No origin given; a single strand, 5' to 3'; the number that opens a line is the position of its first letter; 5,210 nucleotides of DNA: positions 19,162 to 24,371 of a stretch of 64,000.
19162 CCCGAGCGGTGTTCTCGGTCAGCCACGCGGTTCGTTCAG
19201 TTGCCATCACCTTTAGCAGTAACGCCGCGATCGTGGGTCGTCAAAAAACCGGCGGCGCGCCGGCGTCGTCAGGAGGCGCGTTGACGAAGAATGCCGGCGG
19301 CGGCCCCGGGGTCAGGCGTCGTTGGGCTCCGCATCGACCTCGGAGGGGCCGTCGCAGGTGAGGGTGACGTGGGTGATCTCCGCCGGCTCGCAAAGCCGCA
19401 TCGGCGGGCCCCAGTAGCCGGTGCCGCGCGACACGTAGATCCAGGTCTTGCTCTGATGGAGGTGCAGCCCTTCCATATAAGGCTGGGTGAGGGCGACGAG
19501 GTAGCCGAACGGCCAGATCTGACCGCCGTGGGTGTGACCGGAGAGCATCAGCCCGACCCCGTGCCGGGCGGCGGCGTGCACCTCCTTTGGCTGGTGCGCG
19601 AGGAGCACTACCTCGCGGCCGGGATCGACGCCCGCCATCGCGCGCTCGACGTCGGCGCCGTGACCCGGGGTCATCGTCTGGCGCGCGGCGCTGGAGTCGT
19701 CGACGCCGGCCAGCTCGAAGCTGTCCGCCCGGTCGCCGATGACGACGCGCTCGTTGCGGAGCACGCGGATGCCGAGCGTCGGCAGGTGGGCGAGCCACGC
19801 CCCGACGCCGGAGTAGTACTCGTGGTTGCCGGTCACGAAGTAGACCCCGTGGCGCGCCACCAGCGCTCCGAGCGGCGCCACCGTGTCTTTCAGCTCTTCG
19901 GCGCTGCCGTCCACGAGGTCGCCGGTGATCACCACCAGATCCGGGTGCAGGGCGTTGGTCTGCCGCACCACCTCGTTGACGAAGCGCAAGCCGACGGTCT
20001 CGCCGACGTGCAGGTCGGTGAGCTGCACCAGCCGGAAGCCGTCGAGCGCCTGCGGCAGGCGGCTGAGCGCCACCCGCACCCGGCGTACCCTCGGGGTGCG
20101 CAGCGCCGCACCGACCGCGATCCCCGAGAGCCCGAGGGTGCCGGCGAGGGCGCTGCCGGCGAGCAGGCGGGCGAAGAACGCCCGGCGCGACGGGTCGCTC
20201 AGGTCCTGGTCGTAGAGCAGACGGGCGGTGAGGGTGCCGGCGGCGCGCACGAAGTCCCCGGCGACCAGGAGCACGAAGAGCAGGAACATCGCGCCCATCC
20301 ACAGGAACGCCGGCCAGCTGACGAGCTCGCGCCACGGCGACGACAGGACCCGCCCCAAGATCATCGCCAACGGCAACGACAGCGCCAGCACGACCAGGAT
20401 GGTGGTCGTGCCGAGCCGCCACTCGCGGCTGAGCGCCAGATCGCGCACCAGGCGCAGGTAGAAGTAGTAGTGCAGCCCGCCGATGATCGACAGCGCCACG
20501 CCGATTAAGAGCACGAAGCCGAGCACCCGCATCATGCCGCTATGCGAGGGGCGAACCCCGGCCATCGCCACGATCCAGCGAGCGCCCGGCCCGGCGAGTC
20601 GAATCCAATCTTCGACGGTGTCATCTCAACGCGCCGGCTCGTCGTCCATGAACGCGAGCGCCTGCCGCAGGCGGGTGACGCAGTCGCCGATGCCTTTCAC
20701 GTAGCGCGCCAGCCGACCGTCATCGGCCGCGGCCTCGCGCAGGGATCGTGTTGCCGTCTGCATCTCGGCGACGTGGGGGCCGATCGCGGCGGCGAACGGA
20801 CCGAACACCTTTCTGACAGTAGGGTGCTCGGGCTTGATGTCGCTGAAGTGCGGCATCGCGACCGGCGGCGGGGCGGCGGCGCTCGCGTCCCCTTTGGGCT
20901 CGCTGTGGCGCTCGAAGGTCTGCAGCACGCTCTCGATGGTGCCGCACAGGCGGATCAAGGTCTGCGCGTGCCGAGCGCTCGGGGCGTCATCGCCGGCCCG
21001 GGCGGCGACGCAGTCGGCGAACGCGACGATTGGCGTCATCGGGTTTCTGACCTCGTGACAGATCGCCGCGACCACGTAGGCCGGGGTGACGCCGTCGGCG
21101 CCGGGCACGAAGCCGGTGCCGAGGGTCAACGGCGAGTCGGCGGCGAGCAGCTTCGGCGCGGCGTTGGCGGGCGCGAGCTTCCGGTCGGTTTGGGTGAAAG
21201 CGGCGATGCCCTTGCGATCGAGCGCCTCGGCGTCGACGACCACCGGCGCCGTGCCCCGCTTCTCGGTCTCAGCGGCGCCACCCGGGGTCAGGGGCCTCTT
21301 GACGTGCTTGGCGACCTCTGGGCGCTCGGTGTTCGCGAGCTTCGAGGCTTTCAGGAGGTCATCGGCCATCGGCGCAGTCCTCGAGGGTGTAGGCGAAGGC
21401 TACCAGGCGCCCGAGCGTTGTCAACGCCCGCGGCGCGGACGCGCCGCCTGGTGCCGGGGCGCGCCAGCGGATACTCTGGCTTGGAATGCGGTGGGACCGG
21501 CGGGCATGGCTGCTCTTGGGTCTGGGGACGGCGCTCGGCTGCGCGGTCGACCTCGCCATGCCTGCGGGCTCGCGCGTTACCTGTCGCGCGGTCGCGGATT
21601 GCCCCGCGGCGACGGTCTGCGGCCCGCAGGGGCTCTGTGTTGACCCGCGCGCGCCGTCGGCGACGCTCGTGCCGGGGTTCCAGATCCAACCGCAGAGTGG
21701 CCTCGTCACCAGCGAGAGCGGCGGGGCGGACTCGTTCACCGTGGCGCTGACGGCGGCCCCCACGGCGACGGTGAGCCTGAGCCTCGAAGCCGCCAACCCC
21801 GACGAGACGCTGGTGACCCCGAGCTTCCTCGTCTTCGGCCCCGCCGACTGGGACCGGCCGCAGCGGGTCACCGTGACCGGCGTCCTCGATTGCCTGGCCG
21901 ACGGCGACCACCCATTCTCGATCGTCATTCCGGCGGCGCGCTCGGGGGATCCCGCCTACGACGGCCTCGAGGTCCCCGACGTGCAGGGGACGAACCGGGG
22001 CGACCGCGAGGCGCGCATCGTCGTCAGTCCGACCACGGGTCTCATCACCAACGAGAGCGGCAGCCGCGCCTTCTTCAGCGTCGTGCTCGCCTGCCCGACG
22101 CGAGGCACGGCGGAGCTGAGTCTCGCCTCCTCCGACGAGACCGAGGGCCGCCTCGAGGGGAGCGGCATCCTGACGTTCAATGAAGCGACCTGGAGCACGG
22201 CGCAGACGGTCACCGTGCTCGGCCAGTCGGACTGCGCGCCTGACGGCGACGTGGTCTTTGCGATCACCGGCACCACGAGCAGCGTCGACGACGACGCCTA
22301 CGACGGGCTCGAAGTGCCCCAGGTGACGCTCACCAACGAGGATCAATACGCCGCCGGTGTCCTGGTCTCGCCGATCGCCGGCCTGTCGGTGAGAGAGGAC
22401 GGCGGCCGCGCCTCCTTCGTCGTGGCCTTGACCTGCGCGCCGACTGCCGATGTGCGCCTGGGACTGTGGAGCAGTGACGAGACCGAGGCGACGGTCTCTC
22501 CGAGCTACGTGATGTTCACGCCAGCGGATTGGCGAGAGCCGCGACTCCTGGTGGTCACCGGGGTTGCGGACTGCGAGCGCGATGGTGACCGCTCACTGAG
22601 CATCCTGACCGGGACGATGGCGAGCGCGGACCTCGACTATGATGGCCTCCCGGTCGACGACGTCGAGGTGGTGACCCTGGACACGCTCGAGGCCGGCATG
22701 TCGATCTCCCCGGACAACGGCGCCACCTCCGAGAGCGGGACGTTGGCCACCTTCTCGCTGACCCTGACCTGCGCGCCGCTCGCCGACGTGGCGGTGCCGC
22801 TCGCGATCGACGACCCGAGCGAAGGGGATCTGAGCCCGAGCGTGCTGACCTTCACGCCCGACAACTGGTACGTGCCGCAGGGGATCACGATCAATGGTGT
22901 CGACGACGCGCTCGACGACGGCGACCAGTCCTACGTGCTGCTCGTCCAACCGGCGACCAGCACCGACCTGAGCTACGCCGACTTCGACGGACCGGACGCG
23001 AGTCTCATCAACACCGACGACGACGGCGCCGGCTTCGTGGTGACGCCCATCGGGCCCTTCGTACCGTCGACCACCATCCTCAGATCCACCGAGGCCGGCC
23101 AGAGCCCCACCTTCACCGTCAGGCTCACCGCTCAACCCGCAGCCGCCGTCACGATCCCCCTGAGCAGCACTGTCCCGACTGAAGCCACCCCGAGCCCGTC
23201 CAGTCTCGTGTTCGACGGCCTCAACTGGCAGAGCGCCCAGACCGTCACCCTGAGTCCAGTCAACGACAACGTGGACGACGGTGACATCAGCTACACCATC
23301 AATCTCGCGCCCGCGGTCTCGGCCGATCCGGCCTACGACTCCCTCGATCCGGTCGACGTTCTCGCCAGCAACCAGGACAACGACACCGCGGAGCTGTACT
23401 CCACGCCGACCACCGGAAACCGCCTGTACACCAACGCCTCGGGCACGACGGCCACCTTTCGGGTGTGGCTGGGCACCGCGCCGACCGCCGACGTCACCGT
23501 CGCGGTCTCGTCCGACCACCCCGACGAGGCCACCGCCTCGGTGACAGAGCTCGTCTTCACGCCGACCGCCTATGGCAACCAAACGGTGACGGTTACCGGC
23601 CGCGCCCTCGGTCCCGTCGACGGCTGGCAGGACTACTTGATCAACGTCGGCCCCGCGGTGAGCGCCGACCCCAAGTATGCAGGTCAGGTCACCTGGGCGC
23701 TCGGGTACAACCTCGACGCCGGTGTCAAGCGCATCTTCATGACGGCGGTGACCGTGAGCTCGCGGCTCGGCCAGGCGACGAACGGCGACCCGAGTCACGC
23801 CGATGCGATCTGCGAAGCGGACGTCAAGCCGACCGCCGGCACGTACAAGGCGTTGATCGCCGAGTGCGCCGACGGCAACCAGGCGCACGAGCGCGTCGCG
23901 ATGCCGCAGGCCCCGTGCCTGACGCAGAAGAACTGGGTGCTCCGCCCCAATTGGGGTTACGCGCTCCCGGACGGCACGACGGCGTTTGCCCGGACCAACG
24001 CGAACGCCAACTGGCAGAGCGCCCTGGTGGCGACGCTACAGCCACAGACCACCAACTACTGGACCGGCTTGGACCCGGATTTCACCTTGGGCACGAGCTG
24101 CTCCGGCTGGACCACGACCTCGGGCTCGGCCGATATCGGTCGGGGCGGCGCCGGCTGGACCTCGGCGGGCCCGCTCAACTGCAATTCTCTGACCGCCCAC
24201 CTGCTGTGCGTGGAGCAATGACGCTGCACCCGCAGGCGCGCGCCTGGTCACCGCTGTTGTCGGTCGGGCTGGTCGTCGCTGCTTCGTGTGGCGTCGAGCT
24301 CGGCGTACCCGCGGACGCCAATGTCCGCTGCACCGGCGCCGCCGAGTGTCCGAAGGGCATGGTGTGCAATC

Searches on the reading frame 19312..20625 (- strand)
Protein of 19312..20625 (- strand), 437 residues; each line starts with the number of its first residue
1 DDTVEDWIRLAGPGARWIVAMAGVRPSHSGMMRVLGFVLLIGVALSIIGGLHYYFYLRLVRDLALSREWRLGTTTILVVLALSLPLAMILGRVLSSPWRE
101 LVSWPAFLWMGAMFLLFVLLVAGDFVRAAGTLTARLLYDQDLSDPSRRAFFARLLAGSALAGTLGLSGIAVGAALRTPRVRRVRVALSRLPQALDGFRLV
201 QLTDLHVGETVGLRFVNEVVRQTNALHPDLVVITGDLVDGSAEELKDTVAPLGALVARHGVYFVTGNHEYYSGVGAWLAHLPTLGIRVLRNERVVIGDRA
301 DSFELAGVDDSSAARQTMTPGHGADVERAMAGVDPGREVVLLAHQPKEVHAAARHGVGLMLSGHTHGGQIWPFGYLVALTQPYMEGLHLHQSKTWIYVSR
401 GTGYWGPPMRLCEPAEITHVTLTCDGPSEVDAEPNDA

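Call 85: search_protein_families(library=pfam, proteins=[window:19312-20625:-], max_evalue=0.001)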
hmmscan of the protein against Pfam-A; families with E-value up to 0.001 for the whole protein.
window:19312-20625:- (437 aa): 1 family
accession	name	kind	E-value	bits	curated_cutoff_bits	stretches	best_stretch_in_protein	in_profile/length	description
PF00149.33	Metallophos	-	1.1e-13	52.5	21.5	1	197-367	1-190/191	Calcineurin-like phosphoesterase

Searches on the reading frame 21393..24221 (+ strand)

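Call 85: search_protein_families(library=pfam, proteins=[window:21393-24221:+], max_evalue=0.001)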
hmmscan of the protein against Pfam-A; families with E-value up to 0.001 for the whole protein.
window:21393-24221:+ (942 aa): 1 family
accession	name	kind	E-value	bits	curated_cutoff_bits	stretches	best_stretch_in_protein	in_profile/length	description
PF07588.17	DUF1554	-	6.5e-19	68.5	27.5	1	796-917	7-129/136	Protein of unknown function (DUF1554)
